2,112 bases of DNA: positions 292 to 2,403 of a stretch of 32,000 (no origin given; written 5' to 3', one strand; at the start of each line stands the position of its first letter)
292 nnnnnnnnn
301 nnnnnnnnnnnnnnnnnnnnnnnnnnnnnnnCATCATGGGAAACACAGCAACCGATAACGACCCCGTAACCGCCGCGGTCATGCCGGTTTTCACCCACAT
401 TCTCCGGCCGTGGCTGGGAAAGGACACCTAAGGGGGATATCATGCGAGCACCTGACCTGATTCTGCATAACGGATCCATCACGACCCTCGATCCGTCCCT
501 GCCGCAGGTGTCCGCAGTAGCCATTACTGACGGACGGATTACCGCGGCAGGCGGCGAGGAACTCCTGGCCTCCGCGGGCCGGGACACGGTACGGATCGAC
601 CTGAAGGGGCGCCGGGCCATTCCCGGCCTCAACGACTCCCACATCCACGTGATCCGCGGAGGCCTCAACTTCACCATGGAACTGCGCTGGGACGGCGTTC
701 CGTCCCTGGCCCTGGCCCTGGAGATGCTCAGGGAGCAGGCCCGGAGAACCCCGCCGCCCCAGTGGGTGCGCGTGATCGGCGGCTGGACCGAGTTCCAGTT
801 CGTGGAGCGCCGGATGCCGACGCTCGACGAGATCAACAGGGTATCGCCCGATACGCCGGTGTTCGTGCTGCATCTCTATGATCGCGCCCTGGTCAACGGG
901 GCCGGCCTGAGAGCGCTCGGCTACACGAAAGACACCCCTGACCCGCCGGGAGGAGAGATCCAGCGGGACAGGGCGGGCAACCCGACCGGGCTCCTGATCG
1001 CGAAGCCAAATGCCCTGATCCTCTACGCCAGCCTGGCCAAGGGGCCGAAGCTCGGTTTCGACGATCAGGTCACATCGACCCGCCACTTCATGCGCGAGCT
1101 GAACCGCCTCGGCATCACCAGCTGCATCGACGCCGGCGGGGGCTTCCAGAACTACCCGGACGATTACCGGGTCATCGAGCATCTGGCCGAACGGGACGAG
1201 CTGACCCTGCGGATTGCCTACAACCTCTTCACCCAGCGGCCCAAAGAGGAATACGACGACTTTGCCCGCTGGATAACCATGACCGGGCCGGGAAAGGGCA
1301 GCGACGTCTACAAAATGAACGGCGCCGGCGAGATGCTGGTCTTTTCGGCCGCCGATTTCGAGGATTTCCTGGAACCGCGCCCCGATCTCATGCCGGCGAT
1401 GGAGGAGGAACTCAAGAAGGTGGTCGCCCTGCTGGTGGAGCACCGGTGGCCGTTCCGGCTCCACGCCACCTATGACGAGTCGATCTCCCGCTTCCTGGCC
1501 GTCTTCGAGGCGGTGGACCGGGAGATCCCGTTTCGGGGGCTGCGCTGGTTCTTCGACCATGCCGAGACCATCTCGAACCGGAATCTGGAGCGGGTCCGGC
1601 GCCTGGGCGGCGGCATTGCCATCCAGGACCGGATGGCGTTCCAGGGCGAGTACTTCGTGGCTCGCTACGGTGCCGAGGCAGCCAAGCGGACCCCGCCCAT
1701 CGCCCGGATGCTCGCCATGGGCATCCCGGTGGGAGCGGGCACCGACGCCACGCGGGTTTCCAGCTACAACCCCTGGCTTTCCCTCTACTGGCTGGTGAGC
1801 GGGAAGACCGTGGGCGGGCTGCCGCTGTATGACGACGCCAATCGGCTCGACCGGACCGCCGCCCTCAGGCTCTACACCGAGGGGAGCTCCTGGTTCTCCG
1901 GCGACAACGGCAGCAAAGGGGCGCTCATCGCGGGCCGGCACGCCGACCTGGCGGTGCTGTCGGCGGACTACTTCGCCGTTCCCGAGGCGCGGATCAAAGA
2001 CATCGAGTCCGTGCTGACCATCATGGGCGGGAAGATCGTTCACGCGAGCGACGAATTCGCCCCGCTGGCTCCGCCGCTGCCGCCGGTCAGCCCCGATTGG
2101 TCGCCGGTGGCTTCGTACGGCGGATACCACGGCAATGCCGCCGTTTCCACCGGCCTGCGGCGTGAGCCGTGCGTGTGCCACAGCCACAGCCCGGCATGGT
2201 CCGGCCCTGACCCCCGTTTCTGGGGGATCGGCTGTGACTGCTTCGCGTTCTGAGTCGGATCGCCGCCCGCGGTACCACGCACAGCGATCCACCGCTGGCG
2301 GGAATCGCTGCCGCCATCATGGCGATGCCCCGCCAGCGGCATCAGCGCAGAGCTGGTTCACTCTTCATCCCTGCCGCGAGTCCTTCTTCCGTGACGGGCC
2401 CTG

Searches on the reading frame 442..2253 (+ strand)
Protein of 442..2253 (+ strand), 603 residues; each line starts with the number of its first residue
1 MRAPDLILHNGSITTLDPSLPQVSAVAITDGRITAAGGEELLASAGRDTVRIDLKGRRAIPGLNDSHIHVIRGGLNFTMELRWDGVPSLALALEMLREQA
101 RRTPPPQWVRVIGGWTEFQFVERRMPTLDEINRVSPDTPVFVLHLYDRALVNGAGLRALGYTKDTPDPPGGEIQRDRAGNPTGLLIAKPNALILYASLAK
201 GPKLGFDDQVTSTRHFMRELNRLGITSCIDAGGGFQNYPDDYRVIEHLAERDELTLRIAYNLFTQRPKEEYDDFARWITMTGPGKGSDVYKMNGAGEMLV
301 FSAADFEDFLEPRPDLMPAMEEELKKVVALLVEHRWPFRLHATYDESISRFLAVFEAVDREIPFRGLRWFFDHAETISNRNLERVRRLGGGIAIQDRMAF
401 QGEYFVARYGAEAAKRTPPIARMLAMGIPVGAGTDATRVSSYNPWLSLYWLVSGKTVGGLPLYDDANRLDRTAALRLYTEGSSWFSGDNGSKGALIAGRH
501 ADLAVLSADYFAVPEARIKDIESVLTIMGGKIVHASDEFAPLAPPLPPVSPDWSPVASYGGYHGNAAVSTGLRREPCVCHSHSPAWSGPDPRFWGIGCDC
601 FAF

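Call 68: search_protein_families(library=pfam, proteins=[window:442-2253:+], max_evalue=0.001)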
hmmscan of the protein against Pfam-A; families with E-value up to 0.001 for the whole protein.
window:442-2253:+ (603 aa): 2 families
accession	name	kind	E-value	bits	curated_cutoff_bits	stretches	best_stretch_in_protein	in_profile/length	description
PF07969.17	Amidohydro_3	-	8e-127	425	29.7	1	52-534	3-472/472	Amidohydrolase family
PF01979.26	Amidohydro_1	-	0.00082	19.1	25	0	413-515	228-331/345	Amidohydrolase family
